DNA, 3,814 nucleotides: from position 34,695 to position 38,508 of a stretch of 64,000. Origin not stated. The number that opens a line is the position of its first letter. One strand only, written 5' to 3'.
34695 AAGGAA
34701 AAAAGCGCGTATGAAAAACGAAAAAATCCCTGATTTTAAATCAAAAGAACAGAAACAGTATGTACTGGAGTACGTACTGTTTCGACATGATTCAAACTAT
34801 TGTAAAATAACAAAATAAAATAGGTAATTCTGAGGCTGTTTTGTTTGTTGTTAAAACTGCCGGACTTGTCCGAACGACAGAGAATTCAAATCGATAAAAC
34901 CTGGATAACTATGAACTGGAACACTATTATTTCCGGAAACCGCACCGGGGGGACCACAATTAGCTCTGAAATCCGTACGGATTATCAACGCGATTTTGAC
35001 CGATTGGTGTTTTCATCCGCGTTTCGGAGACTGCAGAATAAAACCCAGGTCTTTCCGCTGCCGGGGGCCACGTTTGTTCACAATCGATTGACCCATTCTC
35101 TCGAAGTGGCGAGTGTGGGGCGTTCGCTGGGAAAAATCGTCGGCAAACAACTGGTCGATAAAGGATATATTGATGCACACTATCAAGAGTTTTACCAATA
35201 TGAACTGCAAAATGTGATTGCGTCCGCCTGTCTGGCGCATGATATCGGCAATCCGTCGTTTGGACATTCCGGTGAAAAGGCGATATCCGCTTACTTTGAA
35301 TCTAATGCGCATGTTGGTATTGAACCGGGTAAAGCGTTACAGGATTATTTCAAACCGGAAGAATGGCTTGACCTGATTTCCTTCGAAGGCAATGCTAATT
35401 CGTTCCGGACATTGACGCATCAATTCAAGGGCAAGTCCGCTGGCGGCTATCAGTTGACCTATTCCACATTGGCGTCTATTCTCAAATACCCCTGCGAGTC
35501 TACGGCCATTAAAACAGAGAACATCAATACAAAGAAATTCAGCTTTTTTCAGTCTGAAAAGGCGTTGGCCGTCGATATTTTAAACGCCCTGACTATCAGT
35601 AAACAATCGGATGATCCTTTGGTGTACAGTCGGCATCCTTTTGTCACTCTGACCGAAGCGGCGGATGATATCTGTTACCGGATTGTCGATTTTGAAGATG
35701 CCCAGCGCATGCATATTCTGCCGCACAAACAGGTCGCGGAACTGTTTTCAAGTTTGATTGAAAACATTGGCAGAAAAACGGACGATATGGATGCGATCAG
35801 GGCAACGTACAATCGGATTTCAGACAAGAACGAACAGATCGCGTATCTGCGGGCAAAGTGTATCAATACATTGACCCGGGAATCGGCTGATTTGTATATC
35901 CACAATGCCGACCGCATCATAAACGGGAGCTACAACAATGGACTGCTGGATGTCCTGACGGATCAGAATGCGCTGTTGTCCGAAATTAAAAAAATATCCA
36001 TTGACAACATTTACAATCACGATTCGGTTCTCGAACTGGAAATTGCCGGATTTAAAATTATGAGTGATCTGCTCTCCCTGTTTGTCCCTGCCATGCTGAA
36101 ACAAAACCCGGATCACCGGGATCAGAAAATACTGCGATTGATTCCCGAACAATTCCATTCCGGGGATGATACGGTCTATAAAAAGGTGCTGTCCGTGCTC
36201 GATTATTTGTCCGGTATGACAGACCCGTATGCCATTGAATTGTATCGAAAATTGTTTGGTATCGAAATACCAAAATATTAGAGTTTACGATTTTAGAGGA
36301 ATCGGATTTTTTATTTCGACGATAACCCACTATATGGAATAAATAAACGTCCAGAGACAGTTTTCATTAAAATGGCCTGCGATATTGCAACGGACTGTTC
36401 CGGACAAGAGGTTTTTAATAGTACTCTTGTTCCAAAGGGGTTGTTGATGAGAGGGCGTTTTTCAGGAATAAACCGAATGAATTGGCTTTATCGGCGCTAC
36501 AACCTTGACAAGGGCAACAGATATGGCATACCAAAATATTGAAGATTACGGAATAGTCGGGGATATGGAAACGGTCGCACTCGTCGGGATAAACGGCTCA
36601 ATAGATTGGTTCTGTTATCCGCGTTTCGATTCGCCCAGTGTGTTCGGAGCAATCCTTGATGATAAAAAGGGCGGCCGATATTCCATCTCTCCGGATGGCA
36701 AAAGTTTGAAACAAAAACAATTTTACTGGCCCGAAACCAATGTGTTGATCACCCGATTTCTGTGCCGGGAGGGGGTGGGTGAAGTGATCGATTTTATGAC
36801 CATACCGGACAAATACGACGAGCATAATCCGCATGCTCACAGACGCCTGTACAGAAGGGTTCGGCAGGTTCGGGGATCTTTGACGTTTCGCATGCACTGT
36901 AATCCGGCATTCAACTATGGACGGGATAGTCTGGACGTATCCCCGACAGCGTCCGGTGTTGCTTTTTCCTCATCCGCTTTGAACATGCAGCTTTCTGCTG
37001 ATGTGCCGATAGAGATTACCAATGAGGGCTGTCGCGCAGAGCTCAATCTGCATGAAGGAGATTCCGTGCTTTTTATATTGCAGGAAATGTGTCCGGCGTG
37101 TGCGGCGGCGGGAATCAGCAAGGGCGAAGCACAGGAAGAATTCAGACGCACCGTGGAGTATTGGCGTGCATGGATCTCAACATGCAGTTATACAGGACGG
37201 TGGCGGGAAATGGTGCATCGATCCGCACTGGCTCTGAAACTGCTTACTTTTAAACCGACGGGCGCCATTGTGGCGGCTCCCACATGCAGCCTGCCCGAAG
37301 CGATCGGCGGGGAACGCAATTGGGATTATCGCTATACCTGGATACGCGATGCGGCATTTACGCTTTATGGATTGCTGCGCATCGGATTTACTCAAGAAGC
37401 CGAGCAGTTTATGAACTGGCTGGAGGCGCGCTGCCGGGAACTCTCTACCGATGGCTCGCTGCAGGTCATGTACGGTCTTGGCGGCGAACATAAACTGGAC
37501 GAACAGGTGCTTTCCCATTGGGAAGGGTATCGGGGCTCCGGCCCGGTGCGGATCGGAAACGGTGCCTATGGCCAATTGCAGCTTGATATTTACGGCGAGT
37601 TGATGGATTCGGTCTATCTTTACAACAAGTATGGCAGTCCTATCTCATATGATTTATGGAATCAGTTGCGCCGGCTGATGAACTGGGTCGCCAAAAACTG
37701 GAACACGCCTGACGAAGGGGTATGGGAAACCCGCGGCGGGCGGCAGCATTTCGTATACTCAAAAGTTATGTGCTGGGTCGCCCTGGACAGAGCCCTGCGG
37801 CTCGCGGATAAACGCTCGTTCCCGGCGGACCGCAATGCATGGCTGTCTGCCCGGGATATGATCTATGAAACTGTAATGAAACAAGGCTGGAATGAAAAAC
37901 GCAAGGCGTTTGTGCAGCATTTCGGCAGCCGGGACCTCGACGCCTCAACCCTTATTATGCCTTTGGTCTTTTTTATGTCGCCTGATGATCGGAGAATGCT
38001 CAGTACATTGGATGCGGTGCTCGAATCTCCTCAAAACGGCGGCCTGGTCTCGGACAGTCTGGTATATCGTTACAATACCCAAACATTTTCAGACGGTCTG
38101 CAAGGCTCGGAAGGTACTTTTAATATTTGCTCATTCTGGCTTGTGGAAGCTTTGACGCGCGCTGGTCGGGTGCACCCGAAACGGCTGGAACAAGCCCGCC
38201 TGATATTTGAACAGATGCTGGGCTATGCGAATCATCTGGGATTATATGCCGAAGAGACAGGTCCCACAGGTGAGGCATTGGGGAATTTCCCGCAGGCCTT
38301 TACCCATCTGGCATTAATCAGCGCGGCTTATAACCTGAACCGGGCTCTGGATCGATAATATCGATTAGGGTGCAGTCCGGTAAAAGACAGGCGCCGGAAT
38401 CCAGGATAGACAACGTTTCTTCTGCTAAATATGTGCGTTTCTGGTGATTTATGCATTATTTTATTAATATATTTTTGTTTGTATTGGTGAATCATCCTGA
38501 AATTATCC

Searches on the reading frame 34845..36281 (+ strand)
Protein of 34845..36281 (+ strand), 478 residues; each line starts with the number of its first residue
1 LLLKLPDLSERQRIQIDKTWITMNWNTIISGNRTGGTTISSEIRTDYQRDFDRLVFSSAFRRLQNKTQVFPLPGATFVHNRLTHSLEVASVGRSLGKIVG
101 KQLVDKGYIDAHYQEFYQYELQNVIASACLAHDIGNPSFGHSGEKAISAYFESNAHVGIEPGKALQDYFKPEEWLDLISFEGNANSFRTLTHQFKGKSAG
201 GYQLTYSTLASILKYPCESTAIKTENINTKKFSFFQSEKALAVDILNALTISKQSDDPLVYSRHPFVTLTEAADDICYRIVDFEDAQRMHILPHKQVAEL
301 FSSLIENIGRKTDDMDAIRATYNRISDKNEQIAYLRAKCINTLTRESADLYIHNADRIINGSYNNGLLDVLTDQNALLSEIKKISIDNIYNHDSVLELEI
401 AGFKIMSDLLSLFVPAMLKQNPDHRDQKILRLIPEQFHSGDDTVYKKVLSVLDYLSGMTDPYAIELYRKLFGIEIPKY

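Call 9: search_protein_families(library=pfam, proteins=[window:34845-36281:+], max_evalue=0.01)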
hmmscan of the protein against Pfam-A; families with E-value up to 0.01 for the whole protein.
window:34845-36281:+ (478 aa): 2 families
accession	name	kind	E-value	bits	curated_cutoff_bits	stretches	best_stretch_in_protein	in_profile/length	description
PF13286.11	HD_assoc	-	3.9e-08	34.2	22.2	1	376-469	9-91/91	Phosphohydrolase-associated domain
PF01966.28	HD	-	3.2e-07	31.1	22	1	81-157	1-61/116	HD domain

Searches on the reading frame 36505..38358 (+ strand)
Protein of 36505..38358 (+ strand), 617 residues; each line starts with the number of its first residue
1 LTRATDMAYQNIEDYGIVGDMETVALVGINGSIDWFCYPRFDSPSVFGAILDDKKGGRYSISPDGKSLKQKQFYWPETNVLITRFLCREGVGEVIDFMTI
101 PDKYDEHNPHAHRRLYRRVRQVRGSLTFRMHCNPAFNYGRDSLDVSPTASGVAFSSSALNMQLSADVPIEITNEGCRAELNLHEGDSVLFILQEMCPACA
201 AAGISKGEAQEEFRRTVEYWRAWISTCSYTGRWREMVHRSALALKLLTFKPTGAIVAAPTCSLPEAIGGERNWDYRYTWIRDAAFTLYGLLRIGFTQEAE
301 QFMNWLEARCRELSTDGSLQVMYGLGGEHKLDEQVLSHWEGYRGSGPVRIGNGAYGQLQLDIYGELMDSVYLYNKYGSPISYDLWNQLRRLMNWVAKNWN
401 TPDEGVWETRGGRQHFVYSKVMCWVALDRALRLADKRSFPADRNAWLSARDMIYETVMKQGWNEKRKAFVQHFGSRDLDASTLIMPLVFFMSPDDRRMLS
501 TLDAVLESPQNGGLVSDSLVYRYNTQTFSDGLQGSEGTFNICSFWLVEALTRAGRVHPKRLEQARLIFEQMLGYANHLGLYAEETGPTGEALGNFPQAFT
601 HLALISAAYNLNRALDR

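Call 9: search_protein_families(library=pfam, proteins=[window:36505-38358:+], max_evalue=0.01)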
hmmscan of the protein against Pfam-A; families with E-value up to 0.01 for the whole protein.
window:36505-38358:+ (617 aa): 2 families
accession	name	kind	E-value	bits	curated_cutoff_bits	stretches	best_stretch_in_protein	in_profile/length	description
PF00723.27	Glyco_hydro_15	-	1.2e-83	281.8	22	1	234-609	4-427/427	Glycosyl hydrolases family 15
PF19291.4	TREH_N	-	6.1e-17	62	23.1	1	10-185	13-180/211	Trehalase-like, N-terminal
